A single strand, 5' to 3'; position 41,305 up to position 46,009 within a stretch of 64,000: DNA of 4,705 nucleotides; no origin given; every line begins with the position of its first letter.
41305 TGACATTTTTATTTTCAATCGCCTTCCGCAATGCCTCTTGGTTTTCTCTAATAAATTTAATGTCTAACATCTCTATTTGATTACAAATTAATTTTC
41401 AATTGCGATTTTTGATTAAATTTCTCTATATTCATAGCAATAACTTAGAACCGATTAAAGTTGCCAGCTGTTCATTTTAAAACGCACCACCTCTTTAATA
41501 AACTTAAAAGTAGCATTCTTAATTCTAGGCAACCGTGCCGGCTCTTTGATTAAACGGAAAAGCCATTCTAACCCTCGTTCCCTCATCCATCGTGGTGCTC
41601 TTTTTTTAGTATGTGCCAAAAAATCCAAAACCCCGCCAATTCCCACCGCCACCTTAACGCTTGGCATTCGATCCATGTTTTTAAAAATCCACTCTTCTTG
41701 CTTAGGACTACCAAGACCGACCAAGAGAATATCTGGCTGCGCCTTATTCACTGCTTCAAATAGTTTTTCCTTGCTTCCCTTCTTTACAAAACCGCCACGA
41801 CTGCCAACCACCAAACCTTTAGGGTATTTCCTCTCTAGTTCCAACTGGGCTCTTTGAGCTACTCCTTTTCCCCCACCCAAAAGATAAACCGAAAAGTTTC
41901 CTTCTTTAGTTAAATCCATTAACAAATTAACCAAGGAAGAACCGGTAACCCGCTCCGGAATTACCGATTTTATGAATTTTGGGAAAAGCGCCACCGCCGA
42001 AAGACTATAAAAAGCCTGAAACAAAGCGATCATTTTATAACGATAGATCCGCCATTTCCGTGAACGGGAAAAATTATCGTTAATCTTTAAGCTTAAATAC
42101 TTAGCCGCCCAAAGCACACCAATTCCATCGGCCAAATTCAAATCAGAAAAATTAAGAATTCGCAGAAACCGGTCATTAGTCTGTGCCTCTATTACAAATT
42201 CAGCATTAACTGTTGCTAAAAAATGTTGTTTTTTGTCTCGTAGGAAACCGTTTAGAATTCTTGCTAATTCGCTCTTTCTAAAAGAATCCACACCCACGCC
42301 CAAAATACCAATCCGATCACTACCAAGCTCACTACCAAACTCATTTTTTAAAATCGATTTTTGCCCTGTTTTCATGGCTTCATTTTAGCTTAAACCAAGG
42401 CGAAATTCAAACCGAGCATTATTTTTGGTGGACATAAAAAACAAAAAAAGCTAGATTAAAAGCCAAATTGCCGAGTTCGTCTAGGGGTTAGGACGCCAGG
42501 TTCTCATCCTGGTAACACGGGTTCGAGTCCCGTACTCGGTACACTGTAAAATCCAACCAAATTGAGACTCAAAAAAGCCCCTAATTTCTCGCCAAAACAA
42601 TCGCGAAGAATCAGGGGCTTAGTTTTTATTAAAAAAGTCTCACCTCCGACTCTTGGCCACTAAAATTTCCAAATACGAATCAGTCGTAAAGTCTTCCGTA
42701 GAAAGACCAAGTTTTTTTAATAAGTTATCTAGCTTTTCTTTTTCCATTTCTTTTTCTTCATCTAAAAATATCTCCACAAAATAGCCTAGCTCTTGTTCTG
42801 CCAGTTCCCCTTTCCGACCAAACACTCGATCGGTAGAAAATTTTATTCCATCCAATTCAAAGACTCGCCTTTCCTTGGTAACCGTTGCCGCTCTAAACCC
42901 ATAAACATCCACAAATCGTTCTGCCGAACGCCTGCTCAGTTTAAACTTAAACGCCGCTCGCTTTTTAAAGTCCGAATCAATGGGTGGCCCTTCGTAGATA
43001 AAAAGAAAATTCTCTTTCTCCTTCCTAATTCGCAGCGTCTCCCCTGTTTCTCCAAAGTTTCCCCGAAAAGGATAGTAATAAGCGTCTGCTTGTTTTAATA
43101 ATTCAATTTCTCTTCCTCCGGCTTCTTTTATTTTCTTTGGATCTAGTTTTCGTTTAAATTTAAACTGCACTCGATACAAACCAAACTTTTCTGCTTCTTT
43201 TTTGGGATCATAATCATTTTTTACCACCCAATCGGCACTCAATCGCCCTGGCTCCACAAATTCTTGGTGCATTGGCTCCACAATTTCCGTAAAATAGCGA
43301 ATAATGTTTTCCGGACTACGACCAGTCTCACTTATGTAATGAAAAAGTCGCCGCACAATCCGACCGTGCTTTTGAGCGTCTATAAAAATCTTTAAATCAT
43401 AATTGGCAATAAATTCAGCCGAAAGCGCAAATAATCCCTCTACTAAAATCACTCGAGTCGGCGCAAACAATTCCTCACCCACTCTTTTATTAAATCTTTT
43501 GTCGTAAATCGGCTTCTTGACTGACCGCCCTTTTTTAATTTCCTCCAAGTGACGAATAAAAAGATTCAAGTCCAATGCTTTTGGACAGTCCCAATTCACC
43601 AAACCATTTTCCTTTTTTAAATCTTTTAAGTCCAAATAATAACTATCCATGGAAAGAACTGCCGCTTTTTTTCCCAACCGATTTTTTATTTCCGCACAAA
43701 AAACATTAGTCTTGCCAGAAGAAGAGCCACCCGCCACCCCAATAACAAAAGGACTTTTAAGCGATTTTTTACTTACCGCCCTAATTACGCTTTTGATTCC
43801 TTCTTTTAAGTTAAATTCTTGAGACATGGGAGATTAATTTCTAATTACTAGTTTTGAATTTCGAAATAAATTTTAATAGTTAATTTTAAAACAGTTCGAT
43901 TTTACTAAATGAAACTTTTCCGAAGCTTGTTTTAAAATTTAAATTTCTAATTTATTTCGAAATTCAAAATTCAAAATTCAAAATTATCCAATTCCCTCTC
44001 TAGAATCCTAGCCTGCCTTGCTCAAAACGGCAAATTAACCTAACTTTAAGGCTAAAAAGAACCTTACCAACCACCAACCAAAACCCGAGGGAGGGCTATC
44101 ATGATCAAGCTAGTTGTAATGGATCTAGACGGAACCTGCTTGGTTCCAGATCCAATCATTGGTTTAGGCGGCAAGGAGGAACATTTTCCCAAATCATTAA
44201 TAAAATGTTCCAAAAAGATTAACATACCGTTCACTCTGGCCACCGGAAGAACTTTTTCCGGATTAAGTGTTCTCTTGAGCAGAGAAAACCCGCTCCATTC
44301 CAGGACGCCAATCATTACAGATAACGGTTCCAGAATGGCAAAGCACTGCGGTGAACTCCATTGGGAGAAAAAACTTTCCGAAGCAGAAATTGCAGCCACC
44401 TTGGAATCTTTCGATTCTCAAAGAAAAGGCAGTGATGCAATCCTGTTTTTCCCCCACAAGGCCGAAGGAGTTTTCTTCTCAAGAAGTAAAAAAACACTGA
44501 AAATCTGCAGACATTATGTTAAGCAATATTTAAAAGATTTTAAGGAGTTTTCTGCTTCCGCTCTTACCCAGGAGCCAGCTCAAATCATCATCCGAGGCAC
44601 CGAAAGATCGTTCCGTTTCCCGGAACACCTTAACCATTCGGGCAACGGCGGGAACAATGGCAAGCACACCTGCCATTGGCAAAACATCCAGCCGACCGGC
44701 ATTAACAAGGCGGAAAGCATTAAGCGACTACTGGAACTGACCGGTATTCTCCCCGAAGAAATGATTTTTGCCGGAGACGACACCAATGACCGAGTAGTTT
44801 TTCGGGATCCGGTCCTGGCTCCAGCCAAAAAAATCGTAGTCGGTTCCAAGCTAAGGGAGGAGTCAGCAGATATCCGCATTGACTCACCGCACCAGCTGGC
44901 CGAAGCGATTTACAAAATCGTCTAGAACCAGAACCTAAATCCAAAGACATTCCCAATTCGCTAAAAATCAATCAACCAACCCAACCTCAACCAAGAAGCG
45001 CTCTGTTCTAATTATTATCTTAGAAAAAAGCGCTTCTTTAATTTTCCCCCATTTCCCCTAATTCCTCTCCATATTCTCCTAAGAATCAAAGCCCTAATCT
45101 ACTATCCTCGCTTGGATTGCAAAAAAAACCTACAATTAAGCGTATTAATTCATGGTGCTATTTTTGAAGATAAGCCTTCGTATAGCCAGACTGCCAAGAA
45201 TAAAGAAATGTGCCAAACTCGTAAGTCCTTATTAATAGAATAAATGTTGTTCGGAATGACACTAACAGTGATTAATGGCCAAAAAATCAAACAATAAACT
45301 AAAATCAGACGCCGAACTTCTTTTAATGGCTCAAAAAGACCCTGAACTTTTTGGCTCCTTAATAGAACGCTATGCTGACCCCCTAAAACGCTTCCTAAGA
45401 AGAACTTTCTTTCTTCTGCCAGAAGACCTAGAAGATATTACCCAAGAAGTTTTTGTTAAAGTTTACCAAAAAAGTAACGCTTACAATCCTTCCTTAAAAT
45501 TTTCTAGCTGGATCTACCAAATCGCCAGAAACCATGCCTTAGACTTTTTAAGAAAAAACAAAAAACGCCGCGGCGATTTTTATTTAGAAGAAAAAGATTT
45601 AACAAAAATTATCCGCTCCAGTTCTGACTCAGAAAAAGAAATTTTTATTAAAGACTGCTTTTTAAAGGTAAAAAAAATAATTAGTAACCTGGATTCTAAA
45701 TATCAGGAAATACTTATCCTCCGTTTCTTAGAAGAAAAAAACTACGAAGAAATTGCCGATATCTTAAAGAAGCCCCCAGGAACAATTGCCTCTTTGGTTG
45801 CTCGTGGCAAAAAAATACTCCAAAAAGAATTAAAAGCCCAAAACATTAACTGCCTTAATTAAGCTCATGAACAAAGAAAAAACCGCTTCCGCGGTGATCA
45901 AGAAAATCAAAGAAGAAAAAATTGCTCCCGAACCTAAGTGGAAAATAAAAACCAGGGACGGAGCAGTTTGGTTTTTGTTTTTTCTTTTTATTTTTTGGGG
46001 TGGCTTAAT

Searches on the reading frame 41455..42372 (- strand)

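Call 44: search_protein_families(library=pfam, proteins=[window:41455-42372:-], max_evalue=0.00001)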
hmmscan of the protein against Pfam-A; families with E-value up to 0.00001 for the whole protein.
window:41455-42372:- (305 aa): 1 family
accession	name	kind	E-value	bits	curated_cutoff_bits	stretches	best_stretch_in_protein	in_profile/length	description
PF03808.19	Glyco_tran_WecG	-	1.7e-51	174.8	27.4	1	132-283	16-166/168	Glycosyl transferase WecG/TagA/CpsF family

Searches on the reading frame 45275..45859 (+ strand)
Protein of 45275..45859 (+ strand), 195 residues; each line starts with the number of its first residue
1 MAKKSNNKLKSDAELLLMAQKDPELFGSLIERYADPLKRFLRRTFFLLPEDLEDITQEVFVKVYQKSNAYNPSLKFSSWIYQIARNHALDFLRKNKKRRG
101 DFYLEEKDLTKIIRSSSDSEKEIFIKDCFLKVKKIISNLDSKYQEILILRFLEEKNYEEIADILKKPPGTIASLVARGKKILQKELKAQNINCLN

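Call 46: search_protein_families(library=pfam, proteins=[window:45275-45859:+], max_evalue=0.00001)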
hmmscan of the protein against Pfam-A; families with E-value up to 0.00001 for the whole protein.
window:45275-45859:+ (195 aa): 3 families
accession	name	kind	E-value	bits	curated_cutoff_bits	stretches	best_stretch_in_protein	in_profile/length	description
PF04542.20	Sigma70_r2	-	8e-16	58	24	1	29-97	1-70/71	Sigma-70 region 2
PF08281.18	Sigma70_r4_2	-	1.5e-11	44.2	25.7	1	131-181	3-53/54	Sigma-70, region 4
PF04545.22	Sigma70_r4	-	2.6e-07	30.5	24.1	1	136-178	2-44/50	Sigma-70, region 4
